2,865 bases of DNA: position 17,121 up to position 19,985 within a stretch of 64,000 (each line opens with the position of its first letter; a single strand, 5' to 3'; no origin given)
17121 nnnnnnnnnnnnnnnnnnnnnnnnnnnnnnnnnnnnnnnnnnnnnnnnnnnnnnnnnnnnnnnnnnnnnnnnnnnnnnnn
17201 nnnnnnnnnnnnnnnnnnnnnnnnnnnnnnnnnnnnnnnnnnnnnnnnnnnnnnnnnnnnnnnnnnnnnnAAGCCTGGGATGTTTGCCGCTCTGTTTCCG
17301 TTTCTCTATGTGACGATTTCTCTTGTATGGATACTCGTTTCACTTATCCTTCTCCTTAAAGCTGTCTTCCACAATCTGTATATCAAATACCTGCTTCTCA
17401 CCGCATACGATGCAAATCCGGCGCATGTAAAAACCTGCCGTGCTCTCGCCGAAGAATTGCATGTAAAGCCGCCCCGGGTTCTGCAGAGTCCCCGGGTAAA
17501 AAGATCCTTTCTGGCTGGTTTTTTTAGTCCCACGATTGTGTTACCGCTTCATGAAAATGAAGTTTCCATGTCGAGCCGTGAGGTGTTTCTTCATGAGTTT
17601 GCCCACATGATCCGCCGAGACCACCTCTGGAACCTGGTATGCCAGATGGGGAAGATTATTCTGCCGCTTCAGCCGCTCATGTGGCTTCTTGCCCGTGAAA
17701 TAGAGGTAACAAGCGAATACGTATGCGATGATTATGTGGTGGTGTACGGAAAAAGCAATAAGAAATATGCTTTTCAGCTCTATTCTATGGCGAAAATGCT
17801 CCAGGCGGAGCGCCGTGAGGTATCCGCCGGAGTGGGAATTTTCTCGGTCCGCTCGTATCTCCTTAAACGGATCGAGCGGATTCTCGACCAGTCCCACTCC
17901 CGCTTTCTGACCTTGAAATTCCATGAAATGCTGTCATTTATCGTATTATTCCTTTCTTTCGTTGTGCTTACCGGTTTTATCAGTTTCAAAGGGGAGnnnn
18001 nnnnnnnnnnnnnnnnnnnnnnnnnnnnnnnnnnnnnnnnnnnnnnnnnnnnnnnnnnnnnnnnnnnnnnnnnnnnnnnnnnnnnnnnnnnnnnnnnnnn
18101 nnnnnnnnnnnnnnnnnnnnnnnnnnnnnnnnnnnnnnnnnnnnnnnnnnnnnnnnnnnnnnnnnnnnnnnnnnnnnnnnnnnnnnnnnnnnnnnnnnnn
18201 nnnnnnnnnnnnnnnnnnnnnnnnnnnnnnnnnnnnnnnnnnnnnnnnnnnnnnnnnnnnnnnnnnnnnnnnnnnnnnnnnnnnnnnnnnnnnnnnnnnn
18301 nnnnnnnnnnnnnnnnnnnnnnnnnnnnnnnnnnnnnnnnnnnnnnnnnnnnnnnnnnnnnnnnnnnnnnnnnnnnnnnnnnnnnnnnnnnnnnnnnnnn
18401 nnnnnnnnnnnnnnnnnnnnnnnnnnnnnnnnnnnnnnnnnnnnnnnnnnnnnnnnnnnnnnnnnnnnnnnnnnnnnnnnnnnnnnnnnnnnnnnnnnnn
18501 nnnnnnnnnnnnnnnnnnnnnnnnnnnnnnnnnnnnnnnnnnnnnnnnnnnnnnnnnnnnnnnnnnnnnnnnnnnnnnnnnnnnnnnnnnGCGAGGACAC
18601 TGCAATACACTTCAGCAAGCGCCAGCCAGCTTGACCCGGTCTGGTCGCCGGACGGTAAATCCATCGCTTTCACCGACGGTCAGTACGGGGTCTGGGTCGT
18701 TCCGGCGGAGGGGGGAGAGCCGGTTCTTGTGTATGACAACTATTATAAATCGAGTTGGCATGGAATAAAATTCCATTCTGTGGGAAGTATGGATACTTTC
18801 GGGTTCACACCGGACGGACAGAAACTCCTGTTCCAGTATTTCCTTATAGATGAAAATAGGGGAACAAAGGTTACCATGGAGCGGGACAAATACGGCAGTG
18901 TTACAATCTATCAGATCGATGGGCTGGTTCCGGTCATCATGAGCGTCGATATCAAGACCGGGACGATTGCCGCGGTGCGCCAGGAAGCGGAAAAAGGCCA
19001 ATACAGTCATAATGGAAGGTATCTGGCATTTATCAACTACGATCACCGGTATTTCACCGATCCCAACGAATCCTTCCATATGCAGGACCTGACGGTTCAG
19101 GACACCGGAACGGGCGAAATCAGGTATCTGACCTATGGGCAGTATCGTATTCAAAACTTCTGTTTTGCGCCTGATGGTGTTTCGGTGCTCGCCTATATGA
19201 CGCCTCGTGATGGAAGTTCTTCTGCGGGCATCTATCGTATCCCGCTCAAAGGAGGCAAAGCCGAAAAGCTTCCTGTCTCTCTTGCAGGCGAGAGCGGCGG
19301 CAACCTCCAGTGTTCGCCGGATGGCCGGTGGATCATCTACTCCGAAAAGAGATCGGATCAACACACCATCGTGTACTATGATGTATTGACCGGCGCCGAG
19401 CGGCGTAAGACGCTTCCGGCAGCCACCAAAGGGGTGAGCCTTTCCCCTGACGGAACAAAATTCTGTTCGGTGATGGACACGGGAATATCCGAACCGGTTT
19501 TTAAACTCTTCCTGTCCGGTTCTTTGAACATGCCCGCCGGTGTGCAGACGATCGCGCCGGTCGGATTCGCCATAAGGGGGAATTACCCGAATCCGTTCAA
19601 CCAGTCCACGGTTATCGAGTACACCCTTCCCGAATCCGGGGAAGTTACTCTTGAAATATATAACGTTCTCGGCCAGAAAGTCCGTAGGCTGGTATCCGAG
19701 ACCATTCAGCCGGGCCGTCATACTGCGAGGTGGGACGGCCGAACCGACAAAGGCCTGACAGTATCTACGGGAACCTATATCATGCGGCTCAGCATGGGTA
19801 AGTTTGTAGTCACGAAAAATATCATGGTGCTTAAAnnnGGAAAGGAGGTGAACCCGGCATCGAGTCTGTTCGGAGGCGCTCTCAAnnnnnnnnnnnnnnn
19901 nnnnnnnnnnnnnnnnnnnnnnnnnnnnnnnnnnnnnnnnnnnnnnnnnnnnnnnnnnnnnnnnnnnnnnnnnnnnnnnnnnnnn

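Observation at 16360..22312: BlaI/BlaR1-type switch with a TolB-like beta-propeller plus T9SS-type CTD as sensor, followed by a secreted paralogue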

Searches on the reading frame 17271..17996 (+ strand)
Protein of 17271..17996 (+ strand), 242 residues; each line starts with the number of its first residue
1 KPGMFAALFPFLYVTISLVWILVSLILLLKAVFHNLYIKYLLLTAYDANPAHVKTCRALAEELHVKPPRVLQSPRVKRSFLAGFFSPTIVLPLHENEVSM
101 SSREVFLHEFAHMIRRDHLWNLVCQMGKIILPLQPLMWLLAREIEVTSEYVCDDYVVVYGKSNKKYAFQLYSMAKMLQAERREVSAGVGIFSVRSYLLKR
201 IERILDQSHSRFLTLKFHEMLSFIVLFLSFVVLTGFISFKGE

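Call 53: search_solved_structures(query=window:17271-17996:+, max_evalue=1, show_alignments=2)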
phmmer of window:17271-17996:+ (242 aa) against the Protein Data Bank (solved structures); distinct sequences matched with E-value up to 1: 2.
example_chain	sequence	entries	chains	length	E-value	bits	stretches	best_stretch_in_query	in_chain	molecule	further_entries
8exs_A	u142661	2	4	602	1.7e-05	28.1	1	17-171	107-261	Beta-lactam sensor/signal transducer BlaR1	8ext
8exp_A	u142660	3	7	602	2.1e-05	27.8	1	17-178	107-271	Beta-lactam sensor/signal transducer BlaR1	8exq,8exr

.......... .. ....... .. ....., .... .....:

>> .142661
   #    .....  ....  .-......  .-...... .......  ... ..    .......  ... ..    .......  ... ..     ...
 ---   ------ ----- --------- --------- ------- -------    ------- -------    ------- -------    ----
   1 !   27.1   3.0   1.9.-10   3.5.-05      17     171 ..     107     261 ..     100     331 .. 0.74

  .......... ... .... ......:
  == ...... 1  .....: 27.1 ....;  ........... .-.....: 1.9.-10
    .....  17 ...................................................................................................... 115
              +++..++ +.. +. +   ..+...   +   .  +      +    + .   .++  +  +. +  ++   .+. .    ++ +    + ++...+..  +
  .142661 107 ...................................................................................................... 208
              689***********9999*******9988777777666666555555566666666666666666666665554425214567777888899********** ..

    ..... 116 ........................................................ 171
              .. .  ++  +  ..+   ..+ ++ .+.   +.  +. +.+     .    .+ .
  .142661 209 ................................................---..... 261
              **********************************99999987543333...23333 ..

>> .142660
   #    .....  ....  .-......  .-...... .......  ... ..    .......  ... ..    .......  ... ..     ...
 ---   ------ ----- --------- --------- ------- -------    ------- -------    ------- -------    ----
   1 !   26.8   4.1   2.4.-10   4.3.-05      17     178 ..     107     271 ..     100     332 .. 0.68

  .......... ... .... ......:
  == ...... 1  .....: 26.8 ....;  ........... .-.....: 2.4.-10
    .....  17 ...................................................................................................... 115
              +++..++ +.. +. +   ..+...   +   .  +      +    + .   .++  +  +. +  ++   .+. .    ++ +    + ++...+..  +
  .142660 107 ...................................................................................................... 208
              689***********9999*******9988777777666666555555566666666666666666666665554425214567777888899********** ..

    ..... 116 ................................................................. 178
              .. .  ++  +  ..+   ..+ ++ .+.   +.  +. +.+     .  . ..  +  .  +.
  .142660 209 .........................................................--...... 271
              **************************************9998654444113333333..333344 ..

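Call 78: find_related_loci(query=A6, collection=metagenome_contigs, flank=10000)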
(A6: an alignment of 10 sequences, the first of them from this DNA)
Query A6 (240 aa) in metagenome_contigs; peptide patterns used: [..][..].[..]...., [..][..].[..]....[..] (x = any residue, [..] = any of these).
98 stretches matched a pattern; 12 encode a relative of the query (tblastn E <= 1e-3); 12 distinct loci.
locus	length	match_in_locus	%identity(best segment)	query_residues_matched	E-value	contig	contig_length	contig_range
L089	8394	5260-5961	64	7-240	4e-108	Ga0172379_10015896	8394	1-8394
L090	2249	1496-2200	44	6-240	9e-69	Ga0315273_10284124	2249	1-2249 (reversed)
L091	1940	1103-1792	42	10-239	1e-64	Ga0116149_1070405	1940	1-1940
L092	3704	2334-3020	44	12-240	7e-63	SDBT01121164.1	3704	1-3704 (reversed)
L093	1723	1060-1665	44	11-212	7e-63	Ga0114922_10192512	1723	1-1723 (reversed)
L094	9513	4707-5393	42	11-239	1e-60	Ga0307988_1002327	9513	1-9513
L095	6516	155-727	51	51-239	2e-59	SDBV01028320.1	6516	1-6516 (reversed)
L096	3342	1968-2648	43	10-240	2e-56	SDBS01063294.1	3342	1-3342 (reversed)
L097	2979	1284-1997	40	4-240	9e-56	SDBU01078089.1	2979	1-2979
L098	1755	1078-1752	40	6-232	2e-55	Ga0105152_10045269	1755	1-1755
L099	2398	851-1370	46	67-239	9e-43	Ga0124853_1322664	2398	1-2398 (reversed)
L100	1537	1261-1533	48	101-191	3e-25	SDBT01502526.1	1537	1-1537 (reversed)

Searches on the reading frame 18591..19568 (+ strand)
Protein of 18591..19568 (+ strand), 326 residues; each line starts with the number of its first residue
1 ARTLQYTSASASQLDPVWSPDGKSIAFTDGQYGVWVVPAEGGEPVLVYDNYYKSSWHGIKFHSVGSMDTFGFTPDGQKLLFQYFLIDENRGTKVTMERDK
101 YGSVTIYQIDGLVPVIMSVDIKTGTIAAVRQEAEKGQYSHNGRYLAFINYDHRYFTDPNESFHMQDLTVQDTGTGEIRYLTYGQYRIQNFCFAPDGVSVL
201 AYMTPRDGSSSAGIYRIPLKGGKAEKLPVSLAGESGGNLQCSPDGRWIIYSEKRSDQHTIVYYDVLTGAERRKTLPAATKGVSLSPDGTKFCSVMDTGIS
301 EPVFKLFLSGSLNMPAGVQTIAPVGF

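Call 28: find_homologous_proteins(query=window:18591-19568:+, max_evalue=0.001)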
Query window:18591-19568:+ (326 aa): 276 proteins with E <= 0.001 among 3291 candidates; the best 120 are listed.
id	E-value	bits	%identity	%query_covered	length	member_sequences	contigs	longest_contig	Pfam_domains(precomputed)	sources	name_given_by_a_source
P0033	3.3e-144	498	66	100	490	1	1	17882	PF26549.1,PF18962.8,PF13860.13,PF07676.19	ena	-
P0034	5.7e-90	320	67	64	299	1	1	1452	PF26549.1,PF18962.8,PF13860.13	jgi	jgi:WD40 repeat protein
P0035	8.2e-80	286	56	70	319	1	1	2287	PF26549.1,PF18962.8,PF13860.13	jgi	jgi:hypothetical protein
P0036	2.2e-41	160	36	89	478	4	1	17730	PF26549.1,PF00930.28,PF26550.2,PF13860.13,PF07676.19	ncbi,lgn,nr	ncbi:MAG: PD40 domain-containing protein [Candidatus Latescibacteria bacterium]|nr:PD40 domain-conta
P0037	8.0e-30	122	32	87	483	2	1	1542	PF26549.1,PF13860.13,PF07676.19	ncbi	-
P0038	2.8e-28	117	34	86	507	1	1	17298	PF26549.1,PF18962.8,PF13860.13,PF07676.19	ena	-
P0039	3.0e-24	104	31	90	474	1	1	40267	PF26549.1,PF00930.28,PF18962.8,PF26550.2,PF13860.13,PF07676.19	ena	-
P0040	1.4e-22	98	30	87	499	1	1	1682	PF26549.1,PF13860.13,PF07676.19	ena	-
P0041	2.9e-22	97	34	78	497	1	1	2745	PF26549.1,PF18962.8,PF26550.2,PF13860.13,PF07676.19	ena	-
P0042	7.3e-20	89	29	94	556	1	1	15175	PF26549.1,PF18962.8,PF26550.2,PF13860.13,PF07676.19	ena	-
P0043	2.5e-18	84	32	85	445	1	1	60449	PF26549.1,PF18962.8,PF26550.2,PF13860.13,PF07676.19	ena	-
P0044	4.4e-18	84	26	98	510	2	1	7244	PF25174.2,PF26549.1,PF26550.2,PF13860.13,PF07676.19,PF22888.2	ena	-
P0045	1.1e-17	82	29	98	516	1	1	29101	PF26549.1,PF00930.28,PF18962.8,PF26550.2,PF13860.13,PF07676.19,PF22888.2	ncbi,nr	ncbi:MAG: FlgD immunoglobulin-like domain containing protein [Candidatus Latescibacter sp.]|nr:FlgD 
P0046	3.2e-17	81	31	74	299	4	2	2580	PF25174.2,PF26549.1,PF00930.28,PF23381.2,PF26550.2,PF25460.2,PF07676.19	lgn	-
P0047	1.4e-15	75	27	87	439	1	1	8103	PF25174.2,PF00930.28,PF23381.2,PF14583.13,PF12894.14,PF24817.2,PF07676.19,PF10282.16,PF26549.1,PF24797.2,PF26550.2,PF25460.2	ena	-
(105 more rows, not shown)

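Call 29: find_encoding_contigs(protein=P0033, flank=9000, max_places=1)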
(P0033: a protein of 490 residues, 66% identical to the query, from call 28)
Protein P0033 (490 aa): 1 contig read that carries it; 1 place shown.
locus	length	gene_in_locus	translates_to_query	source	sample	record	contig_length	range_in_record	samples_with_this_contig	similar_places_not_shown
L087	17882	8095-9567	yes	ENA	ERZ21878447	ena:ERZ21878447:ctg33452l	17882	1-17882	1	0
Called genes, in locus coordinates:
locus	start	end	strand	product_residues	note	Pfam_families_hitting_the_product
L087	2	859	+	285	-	?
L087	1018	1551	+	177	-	-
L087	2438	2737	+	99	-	-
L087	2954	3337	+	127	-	PF18962:Por_Secre_tail (weak), PF13860:FlgD_ig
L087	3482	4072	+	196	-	-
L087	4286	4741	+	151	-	PF07676:PD40 (faint)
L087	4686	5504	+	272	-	PF07676:PD40 (faint), PF26550:Tricorn_2nd (faint)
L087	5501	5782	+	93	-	PF18962:Por_Secre_tail (faint), PF13860:FlgD_ig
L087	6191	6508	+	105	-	PF03965:Penicillinase_R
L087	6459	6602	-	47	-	-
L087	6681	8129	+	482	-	PF05569:Peptidase_M56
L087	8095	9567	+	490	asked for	PF26549:Tricorn_N (faint), PF07676:PD40 (faint), PF13860:FlgD_ig, PF18962:Por_Secre_tail (weak)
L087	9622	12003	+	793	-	PF25174:Beta-prop_THOC3 (faint), PF26549:Tricorn_N (weak), PF26550:Tricorn_2nd (faint), PF07676:PD40 (faint), PF23381:Beta-prop_IFT122_1st (faint), PF13860:FlgD_ig (weak)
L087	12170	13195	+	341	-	PF02912:Phe_tRNA-synt_N, PF01409:tRNA-synt_2d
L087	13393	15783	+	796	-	PF01588:tRNA_bind, PF03483:B3_4, PF03484:B5, PF17759:tRNA_synthFbeta, PF03147:FDX-ACB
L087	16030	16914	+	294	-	-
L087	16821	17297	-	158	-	-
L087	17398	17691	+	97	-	PF00890:FAD_binding_2 (weak)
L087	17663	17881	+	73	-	?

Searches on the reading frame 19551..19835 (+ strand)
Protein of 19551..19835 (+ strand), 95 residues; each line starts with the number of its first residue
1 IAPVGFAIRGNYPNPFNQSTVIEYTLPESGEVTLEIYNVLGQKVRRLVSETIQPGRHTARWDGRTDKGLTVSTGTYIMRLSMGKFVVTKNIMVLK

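Call 71: predict_structure(alignment_id=A4)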
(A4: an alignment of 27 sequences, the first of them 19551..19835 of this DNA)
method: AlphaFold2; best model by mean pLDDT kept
length: 95 residues; sequences in the alignment: 27
mean_pLDDT: 90.6   pTM: 0.82
mean pLDDT of the five models: 90.6, 90.3, 89.5, 89.2, 88.3
residues with pLDDT >= 90: 71; 70-90: 14; 50-70: 10; < 50: 0
segments of 3 or more residues with pLDDT < 50: none
pLDDT, mean of each block of 10 residues (from residue 1): 77 71 95 98 98 96 95 94 96 84
secondary structure, 60 per line:
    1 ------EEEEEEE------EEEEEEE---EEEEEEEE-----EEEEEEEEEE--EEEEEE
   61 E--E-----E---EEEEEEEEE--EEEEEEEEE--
elements in order: E7-13 E20-26 E30-37 E43-52 E55-61 E74-82 E85-93

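Call 73: fold_search(model_id=the predicted structure, library=pdb)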
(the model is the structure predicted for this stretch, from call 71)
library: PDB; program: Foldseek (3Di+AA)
matches with E <= 10: 1743; with E <= 0.001: 19
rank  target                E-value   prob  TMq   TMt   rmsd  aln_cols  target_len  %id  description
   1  1xf1_A                3.7e-05  1.00  0.54  0.07   4.5        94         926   17  Structure of C5a peptidase- a key virulence factor from Streptococcus (released 2005-11-22)
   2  7eha_C                4.5e-05  1.00  0.57  0.36   6.9        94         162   28  Crystal structure of the flagellar hook cap from Salmonella enterica serovar Typhimurium (released 2021-11-24)
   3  7bj3                  8.5e-05  1.00  0.57  0.07   4.4        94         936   17  ScpA from Streptococcus pyogenes, S512A active site mutant (released 2021-05-12)
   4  3eif                  9.5e-05  1.00  0.55  0.07   4.2        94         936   17  1.9 angstrom crystal structure of the active form of the C5a peptidase from Streptococcus pyogenes (ScpA) (released 2009-02-24)
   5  8jmw_A                1.4e-04  1.00  0.66  0.15   5.3        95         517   17  Fibril form of serine peptidase Vpr (released 2023-12-06)
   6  7yzx_A                1.4e-04  1.00  0.55  0.07   4.2        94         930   17  ScpA from Streptococcus pyogenes, D783A mutant. (released 2022-08-31)
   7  6za2_A                1.5e-04  1.00  0.71  0.08   4.2       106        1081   20  Crystal structure of dimeric latent PorU from Porphyromonas gingivalis (released 2021-09-29)
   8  6za2_B                1.8e-04  1.00  0.69  0.08   4.5       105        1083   22  Crystal structure of dimeric latent PorU from Porphyromonas gingivalis (released 2021-09-29)
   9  7bhq_B                1.8e-04  1.00  0.57  0.30   7.1       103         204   23  In situ assembled Salmonella FlgD hook cap complex (released 2021-05-05)
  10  4g5a_A                1.9e-04  1.00  0.57  0.55   3.5        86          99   14  Crystal structure of a putative member of duf 3244 protein family (BT_1867) from Bacteroides thetaiotaomicron VPI-5482 (released 2012-09-19)
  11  8bty_A                2.4e-04  1.00  0.55  0.07   4.2        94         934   17  Structure of the active form of ScpB, the C5a-peptidase from Streptococcus agalactiae. (released 2023-11-15)
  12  7eh9_A                3.8e-04  1.00  0.61  0.46   5.9        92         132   25  Crystal structure of the flagellar hook cap fragment from Salmonella enterica serovar Typhimurium (released 2021-11-24)
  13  7eha_B                4.9e-04  1.00  0.56  0.35   3.6        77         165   31  Crystal structure of the flagellar hook cap from Salmonella enterica serovar Typhimurium (released 2021-11-24)
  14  4x42_D                5.1e-04  1.00  0.62  0.58   4.7        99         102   17  Crystal structure of DEN4 ED3 mutant with epitope two residues substituted from DEN3 ED3 (released 2015-09-09)
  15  5b1c_C                5.1e-04  1.00  0.56  0.55   5.8        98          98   16  Crystal structure of DEN4 ED3 mutant with L387I (released 2016-02-24)
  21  5m11                  1.2e-03  1.00  0.59  0.09   4.0        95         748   18  Structural and functional probing of PorZ, an essential bacterial surface component of the type-IX secretion system of h (released 2016-11-09)
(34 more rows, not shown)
